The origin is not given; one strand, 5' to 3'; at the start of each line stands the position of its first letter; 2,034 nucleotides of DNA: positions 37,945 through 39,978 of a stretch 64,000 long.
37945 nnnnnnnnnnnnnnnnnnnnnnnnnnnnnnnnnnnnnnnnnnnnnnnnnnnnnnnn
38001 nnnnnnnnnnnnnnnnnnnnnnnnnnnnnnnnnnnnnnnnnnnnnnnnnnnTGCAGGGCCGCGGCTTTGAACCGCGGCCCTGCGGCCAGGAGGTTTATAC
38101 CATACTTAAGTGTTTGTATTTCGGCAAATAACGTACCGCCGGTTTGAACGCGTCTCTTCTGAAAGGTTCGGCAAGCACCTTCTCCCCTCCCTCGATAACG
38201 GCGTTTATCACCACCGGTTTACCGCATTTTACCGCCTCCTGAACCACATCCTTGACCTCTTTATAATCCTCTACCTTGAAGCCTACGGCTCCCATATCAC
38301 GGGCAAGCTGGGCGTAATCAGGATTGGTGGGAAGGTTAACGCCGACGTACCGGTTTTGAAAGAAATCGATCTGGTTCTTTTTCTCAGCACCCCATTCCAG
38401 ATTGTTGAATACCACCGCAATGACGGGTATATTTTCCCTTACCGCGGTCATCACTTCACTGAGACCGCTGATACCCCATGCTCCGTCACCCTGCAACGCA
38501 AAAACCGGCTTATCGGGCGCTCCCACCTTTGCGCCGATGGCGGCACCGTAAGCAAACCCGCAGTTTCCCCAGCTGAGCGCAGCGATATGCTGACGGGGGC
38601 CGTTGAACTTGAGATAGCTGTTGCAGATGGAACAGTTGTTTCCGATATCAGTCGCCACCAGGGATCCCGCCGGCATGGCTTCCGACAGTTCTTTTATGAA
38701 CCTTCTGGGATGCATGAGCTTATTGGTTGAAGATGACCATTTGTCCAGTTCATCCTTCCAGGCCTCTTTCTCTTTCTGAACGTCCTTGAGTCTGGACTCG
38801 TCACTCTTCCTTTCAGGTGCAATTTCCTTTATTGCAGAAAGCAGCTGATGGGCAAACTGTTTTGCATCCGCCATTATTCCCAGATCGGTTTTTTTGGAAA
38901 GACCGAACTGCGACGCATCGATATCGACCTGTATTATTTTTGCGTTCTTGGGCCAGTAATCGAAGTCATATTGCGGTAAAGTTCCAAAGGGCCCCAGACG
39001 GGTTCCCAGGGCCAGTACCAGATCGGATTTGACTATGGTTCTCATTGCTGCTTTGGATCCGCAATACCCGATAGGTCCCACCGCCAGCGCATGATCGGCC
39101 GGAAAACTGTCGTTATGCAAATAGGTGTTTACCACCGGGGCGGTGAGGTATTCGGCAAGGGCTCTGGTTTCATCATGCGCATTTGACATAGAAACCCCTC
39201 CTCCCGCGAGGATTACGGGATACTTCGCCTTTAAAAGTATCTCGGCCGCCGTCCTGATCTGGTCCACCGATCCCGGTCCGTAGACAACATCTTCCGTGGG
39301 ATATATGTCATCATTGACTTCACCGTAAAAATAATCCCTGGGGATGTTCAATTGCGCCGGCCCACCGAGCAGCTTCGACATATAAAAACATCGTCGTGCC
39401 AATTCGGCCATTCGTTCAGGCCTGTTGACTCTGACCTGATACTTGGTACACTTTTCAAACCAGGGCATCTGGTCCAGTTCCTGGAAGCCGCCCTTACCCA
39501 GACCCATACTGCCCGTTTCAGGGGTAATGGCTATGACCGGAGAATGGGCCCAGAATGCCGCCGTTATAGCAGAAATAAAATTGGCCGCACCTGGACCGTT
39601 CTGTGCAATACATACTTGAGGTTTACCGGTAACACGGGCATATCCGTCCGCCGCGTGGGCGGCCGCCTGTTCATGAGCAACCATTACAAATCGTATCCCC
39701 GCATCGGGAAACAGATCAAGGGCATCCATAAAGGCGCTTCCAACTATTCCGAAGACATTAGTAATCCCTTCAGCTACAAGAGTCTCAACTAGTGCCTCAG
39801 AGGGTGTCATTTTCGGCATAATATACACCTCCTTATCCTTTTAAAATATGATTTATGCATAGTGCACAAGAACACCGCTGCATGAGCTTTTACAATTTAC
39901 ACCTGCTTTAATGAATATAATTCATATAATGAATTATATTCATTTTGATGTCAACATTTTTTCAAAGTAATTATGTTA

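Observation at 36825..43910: Candidate C2-sulfonate/2-hydroxy-sulfonate substrate-level-phosphorylation module: Xsc-like enzyme + acetate kinase, divergent from a giant YdiJ-like FAD/Fe-S dehydrogenase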

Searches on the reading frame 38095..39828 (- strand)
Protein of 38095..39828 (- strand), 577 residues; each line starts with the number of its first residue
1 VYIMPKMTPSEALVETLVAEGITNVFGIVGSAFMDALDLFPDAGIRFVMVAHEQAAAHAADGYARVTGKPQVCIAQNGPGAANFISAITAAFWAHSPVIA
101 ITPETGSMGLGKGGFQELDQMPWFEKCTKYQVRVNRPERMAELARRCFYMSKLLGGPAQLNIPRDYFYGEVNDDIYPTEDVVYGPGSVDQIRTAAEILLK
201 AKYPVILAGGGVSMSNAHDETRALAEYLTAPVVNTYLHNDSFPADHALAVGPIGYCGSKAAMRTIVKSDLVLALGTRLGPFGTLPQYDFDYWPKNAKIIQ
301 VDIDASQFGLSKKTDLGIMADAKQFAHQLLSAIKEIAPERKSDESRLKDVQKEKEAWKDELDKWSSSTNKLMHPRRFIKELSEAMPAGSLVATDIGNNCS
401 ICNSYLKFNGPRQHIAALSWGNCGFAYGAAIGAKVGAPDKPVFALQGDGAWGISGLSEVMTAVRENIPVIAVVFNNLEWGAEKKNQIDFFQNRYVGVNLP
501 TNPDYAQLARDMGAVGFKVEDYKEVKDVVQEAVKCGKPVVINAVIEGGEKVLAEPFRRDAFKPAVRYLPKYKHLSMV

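Call 3: search_protein_families(library=pfam, proteins=[window:38095-39828:-])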
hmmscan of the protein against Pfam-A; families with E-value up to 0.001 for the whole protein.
window:38095-39828:- (577 aa): 3 families
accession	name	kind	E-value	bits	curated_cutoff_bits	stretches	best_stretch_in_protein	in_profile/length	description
PF00205.28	TPP_enzyme_M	-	2.6e-38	131.2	30.4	1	191-329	1-137/137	Thiamine pyrophosphate enzyme, central domain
PF02775.26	TPP_enzyme_C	-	1.2e-36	126.2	21.9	1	394-542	1-150/151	Thiamine pyrophosphate enzyme, C-terminal TPP binding domain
PF02776.23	TPP_enzyme_N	-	1.8e-36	124.9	26.8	1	7-121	1-117/119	Thiamine pyrophosphate enzyme, N-terminal TPP binding domain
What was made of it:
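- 38095..39819 (-): xsc, sulfoacetaldehyde acetyltransferase (ThDP-dependent), 574 aa. All three TPP_enzyme domains are present (call 3).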

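Call 4: search_protein_families(library=ncbifam, proteins=[window:38095-39828:-])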
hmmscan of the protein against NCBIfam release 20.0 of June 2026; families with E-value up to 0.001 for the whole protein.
window:38095-39828:- (577 aa): 52 families (the best 25 are shown)
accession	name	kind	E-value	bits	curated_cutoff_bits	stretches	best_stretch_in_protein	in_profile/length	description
NF005713.0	PRK07525.1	subfamily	1.4e-254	846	620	1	4-574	3-588/592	sulfoacetaldehyde acetyltransferase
TIGR03457.1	sulphoacet_xsc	equivalog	2.7e-228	759.1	676.4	1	6-571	1-579/579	sulfoacetaldehyde acetyltransferase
NF004919.0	PRK06276.1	equivalog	9.6e-111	370.9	866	1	7-550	1-543/582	acetolactate synthase large subunit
TIGR00118.1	acolac_lg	equivalog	4.9e-109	365.3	538.35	1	7-552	1-541/557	biosynthetic-type acetolactate synthase large subunit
NF004710.0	PRK06048.1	equivalog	5.1e-109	365.2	976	1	5-552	6-544/561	acetolactate synthase large subunit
NF005039.0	PRK06456.1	equivalog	6.6e-109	365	868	1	10-549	5-548/572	acetolactate synthase large subunit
NF006122.0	PRK08266.1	subfamily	2.8e-95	319.9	571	1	5-550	2-529/543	hypothetical protein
NF005860.0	PRK07789.1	equivalog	1.1e-94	317.9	881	1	6-546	33-579/615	acetolactate synthase large subunit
NF006052.0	PRK08199.1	subfamily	2.5e-92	310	539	1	6-546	7-538/559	thiamine pyrophosphate protein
NF006524.0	PRK08978.1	equivalog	4.2e-90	302.6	738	1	9-551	3-530/548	acetolactate synthase 2 catalytic subunit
NF006319.0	PRK08527.1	equivalog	2e-88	297.2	905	1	5-552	2-545/565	acetolactate synthase large subunit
NF005058.0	PRK06466.1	equivalog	2.9e-86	290.2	951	1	7-552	4-554/574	acetolactate synthase 3 large subunit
NF005824.0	PRK07710.1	equivalog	1e-85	288.2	976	1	6-552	16-555/573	acetolactate synthase large subunit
TIGR02720.1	pyruv_oxi_spxB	equivalog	2.3e-83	280.5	637.85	1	10-559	2-545/575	pyruvate oxidase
NF005651.0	PRK07418.1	subfamily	1.7e-82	277.6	942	1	6-550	18-564/617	acetolactate synthase large subunit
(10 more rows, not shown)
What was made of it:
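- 38095..39819 (-): NF005713 846 bits against cutoff 620, and TIGR03457 759 bits against cutoff 676; AHAS, POX and OXC models all fall below their cutoffs (call 4).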

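Call 13: find_homologous_proteins(query=window:38095-39828:-, max_evalue=1e-50)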
Query window:38095-39828:- (577 aa): 8000 proteins with E <= 1e-50 among 8000 candidates; the best 120 are listed.
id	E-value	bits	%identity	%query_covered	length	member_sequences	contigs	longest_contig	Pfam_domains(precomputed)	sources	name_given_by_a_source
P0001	0.0e+0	1322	100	99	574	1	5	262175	PF02775.27,PF02776.24,PF00205.29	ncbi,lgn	-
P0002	0.0e+0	1160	86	99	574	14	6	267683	PF02775.27,PF02776.24,PF00205.29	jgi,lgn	-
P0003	0.0e+0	1146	85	99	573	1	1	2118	PF02775.27,PF02776.24,PF00205.29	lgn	-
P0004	0.0e+0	1143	85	99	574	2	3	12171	PF02775.27,PF02776.24,PF00205.29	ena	-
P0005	0.0e+0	1136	84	99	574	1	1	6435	PF02775.27,PF02776.24,PF00205.29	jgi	jgi:sulfoacetaldehyde acetyltransferase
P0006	0.0e+0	1135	84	99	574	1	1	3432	PF02775.27,PF02776.24,PF00205.29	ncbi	-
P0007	0.0e+0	1135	84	99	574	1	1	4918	PF02775.27,PF02776.24,PF00205.29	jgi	-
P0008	0.0e+0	1127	84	99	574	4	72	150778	PF02775.27,PF02776.24,PF00205.29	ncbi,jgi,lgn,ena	-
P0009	0.0e+0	1109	82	99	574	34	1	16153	PF02775.27,PF02776.24,PF00205.29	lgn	-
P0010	0.0e+0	1105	81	99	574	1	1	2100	PF02775.27,PF02776.24,PF00205.29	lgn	-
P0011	0.0e+0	1105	81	99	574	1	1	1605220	PF02775.27,PF02776.24,PF00205.29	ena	-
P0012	0.0e+0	1105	82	99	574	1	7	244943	PF02775.27,PF02776.24,PF00205.29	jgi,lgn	-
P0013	0.0e+0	1104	82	99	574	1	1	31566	PF02775.27,PF02776.24,PF00205.29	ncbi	-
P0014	0.0e+0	1102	82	99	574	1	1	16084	PF02775.27,PF02776.24,PF00205.29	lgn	-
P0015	0.0e+0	1101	82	99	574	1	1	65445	PF02775.27,PF02776.24,PF00205.29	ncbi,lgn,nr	ncbi:MAG: sulfoacetaldehyde acetyltransferase [Spirochaetes bacterium]|nr:MAG: sulfoacetaldehyde ace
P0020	0.0e+0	1087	81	99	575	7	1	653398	PF02775.27,PF02776.24,PF00205.29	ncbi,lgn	-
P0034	0.0e+0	1025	76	99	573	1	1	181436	PF02775.27,PF02776.24,PF00205.29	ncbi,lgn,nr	ncbi:MAG: sulfoacetaldehyde acetyltransferase [Spirochaetes bacterium]|nr:sulfoacetaldehyde acetyltr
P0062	1.6e-290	983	75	99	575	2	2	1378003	PF02775.27,PF02776.24,PF00205.29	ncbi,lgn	ncbi:sulfoacetaldehyde acetyltransferase [Humidesulfovibrio idahonensis]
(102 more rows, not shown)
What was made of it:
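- Checked: The ThDP gene is 38095-39819(-), 574 aa; the 100%-identical database protein P0001 has that length (call 13).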

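Call 14: find_encoding_contigs(protein=P0001, flank=10000, max_places=3)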
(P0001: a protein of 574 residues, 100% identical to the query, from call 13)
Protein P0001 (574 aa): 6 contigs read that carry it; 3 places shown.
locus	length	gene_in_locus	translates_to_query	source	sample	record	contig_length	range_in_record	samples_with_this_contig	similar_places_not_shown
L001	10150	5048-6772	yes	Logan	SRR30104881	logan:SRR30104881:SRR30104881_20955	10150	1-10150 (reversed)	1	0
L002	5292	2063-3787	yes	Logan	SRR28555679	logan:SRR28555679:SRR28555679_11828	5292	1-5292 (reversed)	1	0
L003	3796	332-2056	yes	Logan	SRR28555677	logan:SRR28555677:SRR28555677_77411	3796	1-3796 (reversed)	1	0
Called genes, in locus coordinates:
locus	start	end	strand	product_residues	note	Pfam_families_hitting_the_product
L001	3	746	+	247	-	?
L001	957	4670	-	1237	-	PF12447:DUF3683, PF01565:FAD_binding_4, PF02913:FAD-oxidase_C, PF12838:Fer4_7 (weak), PF13183:Fer4_8, PF02754:CCG (weak), PF11880:DUF3400 (weak)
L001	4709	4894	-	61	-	-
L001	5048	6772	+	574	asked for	PF02776:TPP_enzyme_N, PF00205:TPP_enzyme_M, PF02775:TPP_enzyme_C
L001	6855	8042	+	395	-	PF00871:Acetate_kinase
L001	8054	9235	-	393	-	PF04321:RmlD_sub_bind, PF05368:NmrA, PF01073:3Beta_HSD, PF01370:Epimerase, PF02719:Polysacc_synt_2, PF07993:NAD_binding_4, PF13460:NAD_binding_10, PF16363:GDP_Man_Dehyd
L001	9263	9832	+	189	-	PF25182:NonGDSL, PF00657:Lipase_GDSL, PF13472:Lipase_GDSL_2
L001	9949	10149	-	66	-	?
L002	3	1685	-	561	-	?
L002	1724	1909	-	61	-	-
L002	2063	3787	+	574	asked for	PF02776:TPP_enzyme_N, PF00205:TPP_enzyme_M, PF02775:TPP_enzyme_C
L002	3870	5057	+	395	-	PF00871:Acetate_kinase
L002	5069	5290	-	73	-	?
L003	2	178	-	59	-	?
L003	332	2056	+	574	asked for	PF02776:TPP_enzyme_N, PF00205:TPP_enzyme_M, PF02775:TPP_enzyme_C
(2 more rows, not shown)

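Call 15: find_encoding_contigs(protein=P0062, flank=10000, max_places=3)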
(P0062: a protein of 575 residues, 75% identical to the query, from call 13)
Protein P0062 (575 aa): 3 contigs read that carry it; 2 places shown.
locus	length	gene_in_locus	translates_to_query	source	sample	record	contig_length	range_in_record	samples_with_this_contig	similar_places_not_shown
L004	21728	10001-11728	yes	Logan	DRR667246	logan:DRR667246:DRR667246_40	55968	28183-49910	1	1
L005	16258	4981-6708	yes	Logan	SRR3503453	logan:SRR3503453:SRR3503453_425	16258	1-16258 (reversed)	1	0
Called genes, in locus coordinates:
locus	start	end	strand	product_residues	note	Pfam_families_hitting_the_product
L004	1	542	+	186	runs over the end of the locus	PF01661:Macro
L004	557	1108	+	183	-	PF00227:Proteasome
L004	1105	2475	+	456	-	PF07728:AAA_5 (faint), PF07724:AAA_2, PF00004:AAA (weak)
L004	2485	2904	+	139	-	PF14539:DUF4442 (weak), PF03061:4HBT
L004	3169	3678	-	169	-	PF02085:Cytochrom_CIII, PF14522:Cytochrome_C7 (faint)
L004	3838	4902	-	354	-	PF13500:AAA_26, PF07085:DRTGG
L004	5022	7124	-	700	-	PF02629:CoA_binding, PF13380:CoA_binding_2, PF13607:Succ_CoA_lig, PF19045:Ligase_CoA_2, PF13549:ATP-grasp_5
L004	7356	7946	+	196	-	PF12804:NTP_transf_3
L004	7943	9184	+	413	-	PF03453:MoeA_N, PF00994:MoCF_biosynth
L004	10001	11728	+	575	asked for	PF02776:TPP_enzyme_N, PF00205:TPP_enzyme_M, PF02775:TPP_enzyme_C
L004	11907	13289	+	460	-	PF00202:Aminotran_3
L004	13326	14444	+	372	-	PF05222:AlaDh_PNT_N, PF01262:AlaDh_PNT_C, PF02826:2-Hacid_dh_C (weak)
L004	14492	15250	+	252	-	PF00005:ABC_tran, PF13304:AAA_21 (faint)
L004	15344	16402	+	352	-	PF09084:NMT1 (weak)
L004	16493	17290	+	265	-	PF00528:BPD_transp_1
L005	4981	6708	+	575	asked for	PF02776:TPP_enzyme_N, PF00205:TPP_enzyme_M, PF02775:TPP_enzyme_C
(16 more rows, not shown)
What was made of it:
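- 38095..39819 (-): It is 75% identical to the Humidesulfovibrio idahonensis Xsc that sits in an xsc-Aminotran_3-AlaDH-ABC-EamA cluster (calls 13, 15).
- Closest known: Humidesulfovibrio idahonensis xsc-tpa-ald-ABC. Same: Its Xsc is 75% identical over the full length (calls 13, 15).
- A 75%-identical Xsc sits in an xsc-tpa-ald-ABC cluster in Humidesulfovibrio (call 15).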

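Call 16: find_encoding_contigs(protein=P0011, flank=10000, max_places=2)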
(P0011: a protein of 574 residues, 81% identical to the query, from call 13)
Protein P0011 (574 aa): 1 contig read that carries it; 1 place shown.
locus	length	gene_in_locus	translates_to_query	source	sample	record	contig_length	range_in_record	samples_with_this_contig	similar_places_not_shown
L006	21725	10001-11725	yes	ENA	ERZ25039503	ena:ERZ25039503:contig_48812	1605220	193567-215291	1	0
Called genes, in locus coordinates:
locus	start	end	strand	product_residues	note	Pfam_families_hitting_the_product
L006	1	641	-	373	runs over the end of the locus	PF24575:TPR_Slam (faint), PF13371:TPR_9 (faint), PF07719:TPR_2 (faint), PF13181:TPR_8 (faint), PF13424:TPR_12 (faint), PF14559:TPR_19 (faint), PF00515:TPR_1 (weak)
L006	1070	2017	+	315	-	PF00005:ABC_tran, PF08352:oligo_HPY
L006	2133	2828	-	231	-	PF13353:Fer4_12, PF04055:Radical_SAM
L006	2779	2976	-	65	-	PF13597:NRDD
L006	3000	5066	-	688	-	PF03477:ATP-cone, PF13597:NRDD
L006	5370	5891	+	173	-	-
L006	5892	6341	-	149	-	-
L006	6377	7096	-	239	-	-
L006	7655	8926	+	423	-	-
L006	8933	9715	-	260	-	-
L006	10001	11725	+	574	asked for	PF02776:TPP_enzyme_N, PF00205:TPP_enzyme_M, PF02775:TPP_enzyme_C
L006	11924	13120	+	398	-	PF00871:Acetate_kinase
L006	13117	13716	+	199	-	PF25182:NonGDSL, PF00657:Lipase_GDSL, PF13472:Lipase_GDSL_2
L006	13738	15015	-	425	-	PF01979:Amidohydro_1, PF07969:Amidohydro_3 (weak), PF12890:DHOase, PF07969:Amidohydro_3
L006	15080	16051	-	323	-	PF02729:OTCace_N, PF00185:OTCace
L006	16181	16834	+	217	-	PF12710:HAD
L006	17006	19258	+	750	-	PF02222:ATP-grasp (faint), PF02655:ATP-grasp_3, PF02786:CPSase_L_D2 (faint), PF07478:Dala_Dala_lig_C (weak), PF13535:ATP-grasp_4, PF18603:LAL_C2, PF01070:FMN_dh, PF01645:Glu_synthase (weak)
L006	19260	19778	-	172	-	PF11848:DUF3368 (weak)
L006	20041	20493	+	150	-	-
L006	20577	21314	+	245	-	PF00561:Abhydrolase_1, PF12697:Abhydrolase_6, PF20408:Abhydrolase_11 (faint), PF12146:Hydrolase_4 (weak)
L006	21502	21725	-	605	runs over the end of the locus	PF00682:HMGL-like, PF02743:dCache_1, PF22673:MCP-like_PDC_1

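Call 17: find_encoding_contigs(protein=P0020, flank=10000, max_places=2)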
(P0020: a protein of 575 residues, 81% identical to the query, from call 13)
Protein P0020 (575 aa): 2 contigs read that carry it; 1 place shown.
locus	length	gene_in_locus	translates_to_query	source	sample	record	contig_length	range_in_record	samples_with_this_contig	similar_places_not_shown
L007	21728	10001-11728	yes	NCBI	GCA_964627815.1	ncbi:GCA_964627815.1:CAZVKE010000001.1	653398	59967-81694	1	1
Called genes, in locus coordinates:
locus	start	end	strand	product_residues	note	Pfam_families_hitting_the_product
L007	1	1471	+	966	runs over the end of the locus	PF02812:ELFV_dehydrog_N, PF00208:ELFV_dehydrog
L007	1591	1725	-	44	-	-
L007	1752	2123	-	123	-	PF00903:Glyoxalase, PF13669:Glyoxalase_4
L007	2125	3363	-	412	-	PF00202:Aminotran_3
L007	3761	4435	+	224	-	PF00440:TetR_N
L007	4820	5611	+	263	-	PF02110:HK, PF01256:Carb_kinase, PF08543:Phos_pyr_kin (faint)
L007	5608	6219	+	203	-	PF02581:TMP-TENI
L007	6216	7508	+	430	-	PF01964:ThiC_Rad_SAM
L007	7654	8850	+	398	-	-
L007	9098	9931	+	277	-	PF00106:adh_short, PF08659:KR (faint), PF23441:SDR (weak), PF13561:adh_short_C2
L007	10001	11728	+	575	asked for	PF02776:TPP_enzyme_N, PF00205:TPP_enzyme_M, PF02775:TPP_enzyme_C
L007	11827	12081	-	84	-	-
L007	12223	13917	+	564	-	PF02776:TPP_enzyme_N, PF00205:TPP_enzyme_M, PF02775:TPP_enzyme_C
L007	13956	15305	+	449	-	PF00083:Sugar_tr, PF07690:MFS_1, PF03137:OATP (weak)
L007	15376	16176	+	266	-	PF00106:adh_short, PF01370:Epimerase (weak), PF08659:KR, PF13561:adh_short_C2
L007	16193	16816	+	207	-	PF00440:TetR_N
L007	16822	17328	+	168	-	PF14361:RsbRD_N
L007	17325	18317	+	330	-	PF02665:Nitrate_red_gam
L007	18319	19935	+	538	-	PF13237:Fer4_10 (faint), PF13183:Fer4_8, PF13534:Fer4_17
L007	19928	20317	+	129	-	-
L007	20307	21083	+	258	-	PF13187:Fer4_9 (faint), PF13183:Fer4_8 (faint), PF13247:Fer4_11, PF12838:Fer4_7 (weak), PF00037:Fer4 (weak), PF12837:Fer4_6 (weak), PF13237:Fer4_10 (weak), PF13247:Fer4_11, +1 more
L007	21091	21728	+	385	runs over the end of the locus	PF03916:NrfD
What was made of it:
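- An Aminotran_3 gene lies 7 kb from xsc in the spirochaete locus L007 (call 17).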
